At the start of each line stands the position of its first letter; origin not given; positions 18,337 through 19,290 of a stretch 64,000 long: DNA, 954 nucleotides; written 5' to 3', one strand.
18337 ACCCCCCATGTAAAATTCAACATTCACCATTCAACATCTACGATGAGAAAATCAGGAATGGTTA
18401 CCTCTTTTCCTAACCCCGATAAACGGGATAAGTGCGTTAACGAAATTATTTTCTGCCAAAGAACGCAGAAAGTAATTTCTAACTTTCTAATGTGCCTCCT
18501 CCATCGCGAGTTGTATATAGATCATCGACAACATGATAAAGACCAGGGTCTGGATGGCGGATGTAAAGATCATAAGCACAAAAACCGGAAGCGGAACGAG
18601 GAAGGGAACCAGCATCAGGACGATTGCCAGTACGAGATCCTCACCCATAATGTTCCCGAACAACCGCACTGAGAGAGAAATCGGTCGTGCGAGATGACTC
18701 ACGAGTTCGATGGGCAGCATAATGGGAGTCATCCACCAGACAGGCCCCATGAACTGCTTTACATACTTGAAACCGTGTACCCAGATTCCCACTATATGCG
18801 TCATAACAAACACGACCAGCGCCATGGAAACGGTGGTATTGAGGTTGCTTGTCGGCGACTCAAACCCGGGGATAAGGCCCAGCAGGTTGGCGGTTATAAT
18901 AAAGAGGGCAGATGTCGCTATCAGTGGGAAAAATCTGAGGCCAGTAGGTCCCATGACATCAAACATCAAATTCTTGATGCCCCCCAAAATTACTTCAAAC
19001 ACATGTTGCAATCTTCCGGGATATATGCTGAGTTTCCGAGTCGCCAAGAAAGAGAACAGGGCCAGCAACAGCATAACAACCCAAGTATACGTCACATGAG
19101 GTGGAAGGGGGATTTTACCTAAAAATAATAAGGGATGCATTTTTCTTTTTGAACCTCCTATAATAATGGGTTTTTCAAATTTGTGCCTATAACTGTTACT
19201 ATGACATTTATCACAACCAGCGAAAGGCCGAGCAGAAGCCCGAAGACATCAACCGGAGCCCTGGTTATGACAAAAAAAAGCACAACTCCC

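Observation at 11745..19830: Fo operon split by a two-component system, with a sigma-54 promoter and palindromic enhancer in front of an orphan c-subunit / Cache-only protein operon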

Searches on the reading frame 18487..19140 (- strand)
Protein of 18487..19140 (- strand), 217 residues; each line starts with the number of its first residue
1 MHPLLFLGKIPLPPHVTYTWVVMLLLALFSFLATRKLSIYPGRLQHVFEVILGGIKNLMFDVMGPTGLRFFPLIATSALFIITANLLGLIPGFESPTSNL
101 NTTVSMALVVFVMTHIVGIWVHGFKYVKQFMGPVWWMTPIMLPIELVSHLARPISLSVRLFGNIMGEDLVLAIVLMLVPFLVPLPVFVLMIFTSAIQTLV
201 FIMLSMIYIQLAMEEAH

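Call 3: search_protein_families(library=pfam, proteins=[window:18487-19140:-], max_evalue=0.01)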
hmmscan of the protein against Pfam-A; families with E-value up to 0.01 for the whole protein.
window:18487-19140:- (217 aa): 1 family
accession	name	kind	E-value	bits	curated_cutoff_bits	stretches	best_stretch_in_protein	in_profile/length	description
PF00119.25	ATP-synt_A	-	2e-50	172.1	33.9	1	17-210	2-217/217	ATP synthase A chain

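Call 34: find_homologous_proteins(query=window:18487-19140:-, max_evalue=1e-20)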
Query window:18487-19140:- (217 aa): 5158 proteins with E <= 1e-20 among 6364 candidates; the best 120 are listed.
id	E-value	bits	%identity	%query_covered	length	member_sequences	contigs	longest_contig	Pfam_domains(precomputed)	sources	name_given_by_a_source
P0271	5.0e-131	453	100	100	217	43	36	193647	PF00119.26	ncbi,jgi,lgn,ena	-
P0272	4.2e-121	421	89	100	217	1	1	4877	PF00119.26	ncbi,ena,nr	ncbi:MAG: F0F1 ATP synthase subunit A [Syntrophobacterales bacterium]|nr:F0F1 ATP synthase subunit A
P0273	5.4e-120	417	89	100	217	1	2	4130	PF00119.26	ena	-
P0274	6.7e-118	410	88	100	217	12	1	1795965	PF00119.26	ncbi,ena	-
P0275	6.3e-117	407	87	100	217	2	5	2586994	PF00119.26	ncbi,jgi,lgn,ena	-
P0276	6.9e-116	404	87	100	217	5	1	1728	PF00119.26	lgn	-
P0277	7.2e-116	404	86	100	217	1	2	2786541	PF00119.26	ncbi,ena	-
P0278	9.4e-116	403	85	100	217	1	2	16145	PF00119.26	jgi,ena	-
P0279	3.6e-115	401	85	100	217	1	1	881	PF00119.26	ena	-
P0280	4.4e-115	401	85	100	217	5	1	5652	PF00119.26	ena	-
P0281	4.6e-115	401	85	100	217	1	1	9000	PF00119.26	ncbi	-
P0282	4.7e-115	401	85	100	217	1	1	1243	PF00119.26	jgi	-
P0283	6.9e-115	401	85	100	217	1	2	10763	PF00119.26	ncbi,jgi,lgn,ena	jgi:F-type H+-transporting ATPase subunit a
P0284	7.5e-115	400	85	100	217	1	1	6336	PF00119.26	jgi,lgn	jgi:F-type H+-transporting ATPase subunit a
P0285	8.7e-115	400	86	100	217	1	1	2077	PF00119.26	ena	-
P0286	8.8e-115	400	86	100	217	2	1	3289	PF00119.26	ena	-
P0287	1.1e-114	400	84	100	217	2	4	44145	PF00119.26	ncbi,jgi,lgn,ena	-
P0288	1.2e-114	400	85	100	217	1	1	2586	PF00119.26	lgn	-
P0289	1.3e-114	400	86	100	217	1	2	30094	PF00119.26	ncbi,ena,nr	ncbi:MAG: F0F1 ATP synthase subunit A [Syntrophobacterales bacterium]|nr:F0F1 ATP synthase subunit A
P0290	2.1e-114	399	85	100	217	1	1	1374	PF00119.26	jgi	-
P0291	9.8e-114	397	84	100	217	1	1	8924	PF00119.26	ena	-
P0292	1.1e-113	397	85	100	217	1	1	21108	PF00119.26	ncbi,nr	ncbi:MAG: F0F1 ATP synthase subunit A [Deltaproteobacteria bacterium]|nr:F0F1 ATP synthase subunit A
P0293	1.6e-113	396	86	100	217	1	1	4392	PF00119.26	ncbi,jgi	-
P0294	2.8e-113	395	84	100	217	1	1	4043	PF00119.26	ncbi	-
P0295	1.6e-112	393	84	100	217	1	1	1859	PF00119.26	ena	-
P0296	1.8e-112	393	83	100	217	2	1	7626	PF00119.26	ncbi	-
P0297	5.7e-112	391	84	100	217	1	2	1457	PF00119.26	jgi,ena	-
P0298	1.9e-111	389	83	100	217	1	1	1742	PF00119.26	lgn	-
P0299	2.2e-111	389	82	100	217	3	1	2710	PF00119.26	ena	-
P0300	7.3e-111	387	83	100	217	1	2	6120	PF00119.26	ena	-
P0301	2.7e-108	379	81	100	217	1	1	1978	PF00119.26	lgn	-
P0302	8.3e-108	377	82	100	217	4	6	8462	PF00119.26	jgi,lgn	jgi:F-type H+-transporting ATPase subunit a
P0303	1.0e-106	374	82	100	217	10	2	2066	PF00119.26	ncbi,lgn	-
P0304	2.7e-106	372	82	100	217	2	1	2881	PF00119.26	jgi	jgi:F-type H+-transporting ATPase subunit a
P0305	3.6e-106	372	80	100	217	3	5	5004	PF00119.26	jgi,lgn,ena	-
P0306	5.3e-106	372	81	100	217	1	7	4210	PF00119.26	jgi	jgi:F-type H+-transporting ATPase subunit a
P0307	3.5e-103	362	79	100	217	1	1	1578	PF00119.26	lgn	-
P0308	4.2e-103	362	78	100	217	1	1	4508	PF00119.26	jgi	jgi:F-type H+-transporting ATPase subunit a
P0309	2.0e-102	360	77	100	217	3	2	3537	PF00119.26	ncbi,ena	-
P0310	1.4e-101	357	78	100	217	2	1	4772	PF00119.26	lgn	-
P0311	1.6e-101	357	85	85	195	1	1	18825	PF00119.26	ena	-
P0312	1.6e-101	357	75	100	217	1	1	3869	PF00119.26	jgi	jgi:F-type H+-transporting ATPase subunit a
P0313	2.6e-101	356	75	100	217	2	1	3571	PF00119.26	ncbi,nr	ncbi:MAG: F0F1 ATP synthase subunit A [Deltaproteobacteria bacterium]|nr:F0F1 ATP synthase subunit A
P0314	3.8e-101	356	85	85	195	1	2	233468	PF00119.26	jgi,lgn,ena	-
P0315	4.5e-101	355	85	85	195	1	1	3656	PF00119.26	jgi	-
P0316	5.7e-101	355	85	85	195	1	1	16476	PF00119.26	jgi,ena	-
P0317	5.9e-101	355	76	100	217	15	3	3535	PF00119.26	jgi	jgi:F-type H+-transporting ATPase subunit a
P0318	7.1e-101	355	77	100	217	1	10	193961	PF00119.26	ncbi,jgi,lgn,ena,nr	ncbi:MAG TPA: F0F1 ATP synthase subunit A [Syntrophales bacterium]|nr:F0F1 ATP synthase subunit A [S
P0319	8.6e-101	354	77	100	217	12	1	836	PF00119.26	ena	-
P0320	1.3e-100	354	76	100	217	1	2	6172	PF00119.26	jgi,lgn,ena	-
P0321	1.4e-100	354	77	100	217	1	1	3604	PF00119.26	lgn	-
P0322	1.5e-100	354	77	100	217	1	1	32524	PF00119.26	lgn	-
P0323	1.8e-100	353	77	100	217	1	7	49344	PF00119.26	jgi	-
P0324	1.8e-100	353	76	100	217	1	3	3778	PF00119.26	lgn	-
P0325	2.1e-100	353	75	100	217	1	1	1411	PF00119.26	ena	-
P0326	2.5e-100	353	86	85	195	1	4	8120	PF00119.26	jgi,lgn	-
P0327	5.1e-100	352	85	85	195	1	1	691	PF00119.26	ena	-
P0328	1.1e-99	351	76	100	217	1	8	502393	PF00119.26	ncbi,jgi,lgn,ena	-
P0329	2.2e-99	350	85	85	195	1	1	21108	PF00119.26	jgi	-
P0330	2.2e-99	350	75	100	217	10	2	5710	PF00119.26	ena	-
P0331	3.2e-99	349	76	100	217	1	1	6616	PF00119.26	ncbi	-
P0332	3.5e-99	349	74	100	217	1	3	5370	PF00119.26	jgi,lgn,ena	-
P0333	3.6e-99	349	84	85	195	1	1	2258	PF00119.26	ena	-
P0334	4.6e-99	349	74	100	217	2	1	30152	PF00119.26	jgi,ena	-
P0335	1.1e-98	348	76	100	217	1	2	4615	PF00119.26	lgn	-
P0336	1.9e-98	347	74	100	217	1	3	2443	PF00119.26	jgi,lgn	jgi:F-type H+-transporting ATPase subunit a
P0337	2.7e-98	346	74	100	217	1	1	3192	PF00119.26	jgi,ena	-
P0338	4.0e-98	346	74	100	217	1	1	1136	PF00119.26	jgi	jgi:F-type H+-transporting ATPase subunit a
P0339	4.8e-98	346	73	100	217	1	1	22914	PF00119.26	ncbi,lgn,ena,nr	ncbi:MAG: F0F1 ATP synthase subunit A [Syntrophales bacterium]|nr:F0F1 ATP synthase subunit A [Syntr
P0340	4.8e-98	346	75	100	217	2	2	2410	PF00119.26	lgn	-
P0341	5.0e-98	345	74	100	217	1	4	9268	PF00119.26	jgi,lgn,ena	jgi:F-type H+-transporting ATPase subunit a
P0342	5.6e-98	345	74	100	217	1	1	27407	PF00119.26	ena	-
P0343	8.8e-98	345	73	100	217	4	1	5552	PF00119.26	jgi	-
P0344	1.1e-97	344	74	100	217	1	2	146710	PF00119.26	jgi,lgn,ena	-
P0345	1.3e-97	344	74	100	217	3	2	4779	PF00119.26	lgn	-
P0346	5.9e-97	342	70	100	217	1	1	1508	PF00119.26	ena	-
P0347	8.5e-97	341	73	100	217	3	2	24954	PF00119.26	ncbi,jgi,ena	-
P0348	9.3e-97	341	70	100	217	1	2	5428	PF00119.26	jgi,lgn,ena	-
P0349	1.0e-96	341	72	100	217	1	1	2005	PF00119.26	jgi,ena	-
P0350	2.9e-96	340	71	100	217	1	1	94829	PF00119.26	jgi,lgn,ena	-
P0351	4.1e-96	339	73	100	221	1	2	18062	PF00119.26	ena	-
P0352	6.1e-96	339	69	100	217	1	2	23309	PF00119.26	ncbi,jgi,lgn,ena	-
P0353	1.1e-95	338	73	100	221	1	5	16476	PF00119.26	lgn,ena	-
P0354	1.3e-95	338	73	100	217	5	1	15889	PF00119.26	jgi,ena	-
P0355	2.2e-95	337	69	100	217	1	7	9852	PF00119.26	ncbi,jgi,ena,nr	ncbi:MAG: F0F1 ATP synthase subunit A [Syntrophobacterales bacterium]|nr:F0F1 ATP synthase subunit A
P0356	4.3e-95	336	71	100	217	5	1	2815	PF00119.26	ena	-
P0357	5.9e-95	335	72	100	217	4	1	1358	PF00119.26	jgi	-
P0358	9.9e-95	335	72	100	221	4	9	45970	PF00119.26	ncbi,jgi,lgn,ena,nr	ncbi:MAG: F0F1 ATP synthase subunit A [Syntrophales bacterium]|jgi:F-type H+-transporting ATPase sub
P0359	1.5e-94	334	70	100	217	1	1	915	PF00119.26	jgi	-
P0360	1.6e-94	334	71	100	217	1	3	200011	PF00119.26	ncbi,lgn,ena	-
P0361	1.6e-94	334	70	100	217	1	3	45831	PF00119.26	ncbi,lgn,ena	-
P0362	1.7e-94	334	68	100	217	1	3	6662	PF00119.26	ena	-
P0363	2.0e-94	334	72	100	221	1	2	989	PF00119.26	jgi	-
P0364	2.1e-94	334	72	100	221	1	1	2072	PF00119.26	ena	-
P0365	2.4e-94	333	71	100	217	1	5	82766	PF00119.26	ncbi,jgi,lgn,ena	-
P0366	2.5e-94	333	72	100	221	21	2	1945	PF00119.26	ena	-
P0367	5.3e-94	332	71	100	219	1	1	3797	PF00119.26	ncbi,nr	ncbi:MAG: F0F1 ATP synthase subunit A [Smithellaceae bacterium]|nr:F0F1 ATP synthase subunit A [Smit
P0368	6.2e-94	332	72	100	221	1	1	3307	PF00119.26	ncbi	-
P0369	6.4e-94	332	72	100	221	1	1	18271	PF00119.26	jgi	jgi:F-type H+-transporting ATPase subunit a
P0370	6.6e-94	332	70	100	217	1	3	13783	PF00119.26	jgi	-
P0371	8.2e-94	332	72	100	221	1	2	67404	PF00119.26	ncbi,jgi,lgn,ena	-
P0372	9.1e-94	332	70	100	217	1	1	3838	PF00119.26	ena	-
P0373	9.1e-94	332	70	100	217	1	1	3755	PF00119.26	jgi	jgi:F-type H+-transporting ATPase subunit a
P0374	9.1e-94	332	71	100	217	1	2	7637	PF00119.26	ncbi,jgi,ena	-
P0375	1.1e-93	331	72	100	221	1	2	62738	PF00119.26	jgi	jgi:F-type H+-transporting ATPase subunit a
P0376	1.1e-93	331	72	100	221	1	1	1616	PF00119.26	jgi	jgi:F-type H+-transporting ATPase subunit a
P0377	2.0e-93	330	71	100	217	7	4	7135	PF00119.26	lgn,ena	-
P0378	2.3e-93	330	72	100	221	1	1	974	PF00119.26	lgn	-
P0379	2.4e-93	330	71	100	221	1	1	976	PF00119.26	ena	-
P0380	2.8e-93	330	68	100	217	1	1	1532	PF00119.26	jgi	jgi:F-type H+-transporting ATPase subunit a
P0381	3.1e-93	330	71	100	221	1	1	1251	PF00119.26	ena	-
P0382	3.1e-93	330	69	100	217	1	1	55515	PF00119.26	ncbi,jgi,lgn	ncbi:MAG: F0F1 ATP synthase subunit A [Syntrophales bacterium]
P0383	3.4e-93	330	68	100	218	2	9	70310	PF00119.26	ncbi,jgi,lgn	jgi:F-type H+-transporting ATPase subunit a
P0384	3.8e-93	330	70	100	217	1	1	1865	PF00119.26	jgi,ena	-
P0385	5.9e-93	329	69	100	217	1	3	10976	PF00119.26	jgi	jgi:F-type H+-transporting ATPase subunit a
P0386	6.4e-93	329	70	100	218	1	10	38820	PF00119.26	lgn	-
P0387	8.2e-93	328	68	100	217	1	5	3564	PF00119.26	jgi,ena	jgi:F-type H+-transporting ATPase subunit a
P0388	9.6e-93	328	70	100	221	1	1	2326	PF00119.26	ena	-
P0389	1.0e-92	328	70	100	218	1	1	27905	PF00119.26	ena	-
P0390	1.1e-92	328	71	100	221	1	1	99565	PF00119.26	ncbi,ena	-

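Call 35: find_encoding_contigs(protein=P0274, flank=8000, max_places=1)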
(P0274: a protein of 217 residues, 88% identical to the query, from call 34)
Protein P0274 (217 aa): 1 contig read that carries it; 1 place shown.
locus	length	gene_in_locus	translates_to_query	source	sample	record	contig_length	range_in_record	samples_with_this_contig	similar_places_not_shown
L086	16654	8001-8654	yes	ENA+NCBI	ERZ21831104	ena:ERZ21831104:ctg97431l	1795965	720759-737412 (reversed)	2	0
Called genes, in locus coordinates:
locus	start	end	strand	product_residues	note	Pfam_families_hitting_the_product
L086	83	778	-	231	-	PF07589:PEP_exosort_dom (weak)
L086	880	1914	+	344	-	PF13592:HTH_33, PF13358:DDE_3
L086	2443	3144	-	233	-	PF07589:PEP_exosort_dom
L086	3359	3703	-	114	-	PF07238:PilZ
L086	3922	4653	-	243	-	PF00196:GerE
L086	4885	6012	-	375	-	PF21016:RlmN_N, PF04055:Radical_SAM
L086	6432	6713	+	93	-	PF14520:HHH_5 (faint), PF12826:HHH_2 (faint), PF12836:HHH_3, PF00633:HHH (weak), PF03934:T2SSK (weak)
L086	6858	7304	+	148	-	PF13404:HTH_AsnC-type (faint), PF22451:NirdL-like_HTH, PF17805:AsnC_trans_reg2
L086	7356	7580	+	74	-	PF09527:ATPase_gene1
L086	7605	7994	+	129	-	PF03899:ATP-synt_I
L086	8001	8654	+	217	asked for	PF00119:ATP-synt_A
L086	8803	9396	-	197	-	PF03729:DUF308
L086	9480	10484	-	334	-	PF08240:ADH_N, PF16912:Glu_dehyd_C, PF00107:ADH_zinc_N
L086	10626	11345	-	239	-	PF07110:EthD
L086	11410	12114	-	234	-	-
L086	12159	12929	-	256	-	PF00106:adh_short, PF08659:KR, PF13561:adh_short_C2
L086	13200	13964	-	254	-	PF00106:adh_short, PF08659:KR, PF23441:SDR, PF13561:adh_short_C2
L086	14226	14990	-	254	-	PF00106:adh_short, PF08659:KR, PF23441:SDR (weak), PF13561:adh_short_C2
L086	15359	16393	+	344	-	PF13592:HTH_33, PF13358:DDE_3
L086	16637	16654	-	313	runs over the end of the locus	PF13353:Fer4_12, PF04055:Radical_SAM, PF13237:Fer4_10, PF00037:Fer4, PF12837:Fer4_6 (weak), PF12838:Fer4_7, PF13187:Fer4_9, PF14697:Fer4_21 (weak), +3 more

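Call 36: find_encoding_contigs(protein=P0328, flank=8000, max_places=1)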
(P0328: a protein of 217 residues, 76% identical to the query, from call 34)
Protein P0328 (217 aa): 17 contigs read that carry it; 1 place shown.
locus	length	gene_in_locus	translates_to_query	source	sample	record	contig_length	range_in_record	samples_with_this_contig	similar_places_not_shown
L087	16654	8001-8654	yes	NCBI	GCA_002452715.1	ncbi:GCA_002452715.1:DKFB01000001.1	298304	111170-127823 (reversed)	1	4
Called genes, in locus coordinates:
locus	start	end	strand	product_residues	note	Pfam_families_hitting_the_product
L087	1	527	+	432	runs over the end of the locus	PF01943:Polysacc_synt, PF13440:Polysacc_synt_3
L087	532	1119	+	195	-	PF00132:Hexapep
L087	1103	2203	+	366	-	PF13439:Glyco_transf_4 (weak), PF13477:Glyco_trans_4_2, PF13579:Glyco_trans_4_4, PF00534:Glycos_transf_1, PF13692:Glyco_trans_1_4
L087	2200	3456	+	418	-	PF13439:Glyco_transf_4, PF13579:Glyco_trans_4_4, PF00534:Glycos_transf_1, PF13692:Glyco_trans_1_4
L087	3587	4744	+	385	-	PF01041:DegT_DnrJ_EryC1, PF00155:Aminotran_1_2 (faint)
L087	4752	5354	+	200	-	PF02397:Bac_transf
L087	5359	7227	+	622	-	PF13727:CoA_binding_3, PF01073:3Beta_HSD, PF01370:Epimerase, PF02719:Polysacc_synt_2, PF04321:RmlD_sub_bind, PF16363:GDP_Man_Dehyd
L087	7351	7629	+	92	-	PF09527:ATPase_gene1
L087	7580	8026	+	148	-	PF03899:ATP-synt_I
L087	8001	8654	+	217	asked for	PF00119:ATP-synt_A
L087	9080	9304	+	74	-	-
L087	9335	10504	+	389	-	PF16548:FlgT_N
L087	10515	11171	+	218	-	PF05643:GNA1162-like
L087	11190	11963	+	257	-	PF04773:FecR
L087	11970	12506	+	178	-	PF01066:CDP-OH_P_transf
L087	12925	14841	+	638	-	PF02824:TGS (weak), PF07973:tRNA_SAD, PF00587:tRNA-synt_2b, PF03129:HGTP_anticodon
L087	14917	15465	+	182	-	PF05198:IF3_N, PF00707:IF3_C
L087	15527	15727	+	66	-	PF01632:Ribosomal_L35p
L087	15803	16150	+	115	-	PF00453:Ribosomal_L20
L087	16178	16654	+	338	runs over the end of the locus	PF02912:Phe_tRNA-synt_N, PF01409:tRNA-synt_2d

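Call 37: find_encoding_contigs(protein=P0382, flank=8000, max_places=1)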
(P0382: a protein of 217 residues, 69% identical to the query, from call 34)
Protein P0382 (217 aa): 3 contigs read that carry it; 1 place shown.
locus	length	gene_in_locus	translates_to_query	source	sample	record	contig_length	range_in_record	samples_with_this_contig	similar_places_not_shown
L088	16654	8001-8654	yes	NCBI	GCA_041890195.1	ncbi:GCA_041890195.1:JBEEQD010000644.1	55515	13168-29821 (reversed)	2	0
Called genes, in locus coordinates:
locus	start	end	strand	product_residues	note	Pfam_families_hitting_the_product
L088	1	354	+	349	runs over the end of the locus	PF01855:POR_N, PF02780:Transketolase_C (weak), PF17147:PFOR_II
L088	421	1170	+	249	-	PF02775:TPP_enzyme_C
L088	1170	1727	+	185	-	PF01558:POR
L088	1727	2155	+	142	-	PF01842:ACT (faint), PF13840:ACT_7 (faint), PF19571:ACT_8, PF22629:ACT_AHAS_ss (faint)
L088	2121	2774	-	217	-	-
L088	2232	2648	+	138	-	PF00472:RF-1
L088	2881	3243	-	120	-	PF00137:ATP-synt_C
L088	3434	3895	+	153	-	PF22451:NirdL-like_HTH, PF17805:AsnC_trans_reg2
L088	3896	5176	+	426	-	PF00202:Aminotran_3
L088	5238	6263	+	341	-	PF01370:Epimerase, PF16363:GDP_Man_Dehyd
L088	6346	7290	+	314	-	PF01073:3Beta_HSD (faint), PF01370:Epimerase, PF02719:Polysacc_synt_2 (faint), PF04321:RmlD_sub_bind, PF16363:GDP_Man_Dehyd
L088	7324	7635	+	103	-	PF09527:ATPase_gene1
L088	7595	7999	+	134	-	PF03899:ATP-synt_I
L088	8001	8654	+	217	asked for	PF00119:ATP-synt_A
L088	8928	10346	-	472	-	PF14691:Fer4_20, PF01262:AlaDh_PNT_C (faint), PF07992:Pyr_redox_2, PF13241:NAD_binding_7 (faint), PF13738:Pyr_redox_3 (faint), PF00070:Pyr_redox (weak), PF13450:NAD_binding_8 (weak)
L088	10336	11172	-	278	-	PF10418:DHODB_Fe-S_bind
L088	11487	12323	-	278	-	PF00970:FAD_binding_6 (weak), PF00175:NAD_binding_1, PF10418:DHODB_Fe-S_bind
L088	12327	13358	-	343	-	PF12797:Fer4_2 (faint), PF14697:Fer4_21 (faint), PF00037:Fer4 (faint), PF13183:Fer4_8 (faint), PF17179:Fer4_22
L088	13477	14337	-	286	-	PF13187:Fer4_9 (faint), PF12797:Fer4_2 (faint), PF13237:Fer4_10 (faint), PF00037:Fer4 (faint), PF12800:Fer4_4 (faint), PF13183:Fer4_8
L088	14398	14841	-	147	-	PF02662:FlpD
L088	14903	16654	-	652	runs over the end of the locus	PF00890:FAD_binding_2, PF01134:GIDA (weak), PF01266:DAO (weak), PF07992:Pyr_redox_2, PF12831:FAD_oxidored, PF13450:NAD_binding_8, PF12838:Fer4_7 (weak), PF13187:Fer4_9 (weak), +7 more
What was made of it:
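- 18487..19830 (-): atpZ-atpI-atpB, an Fo operon fragment without atpE. The same three-gene unit lacks atpE in L086, L087 and L088 (calls 35-37).
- Calls 35-37.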
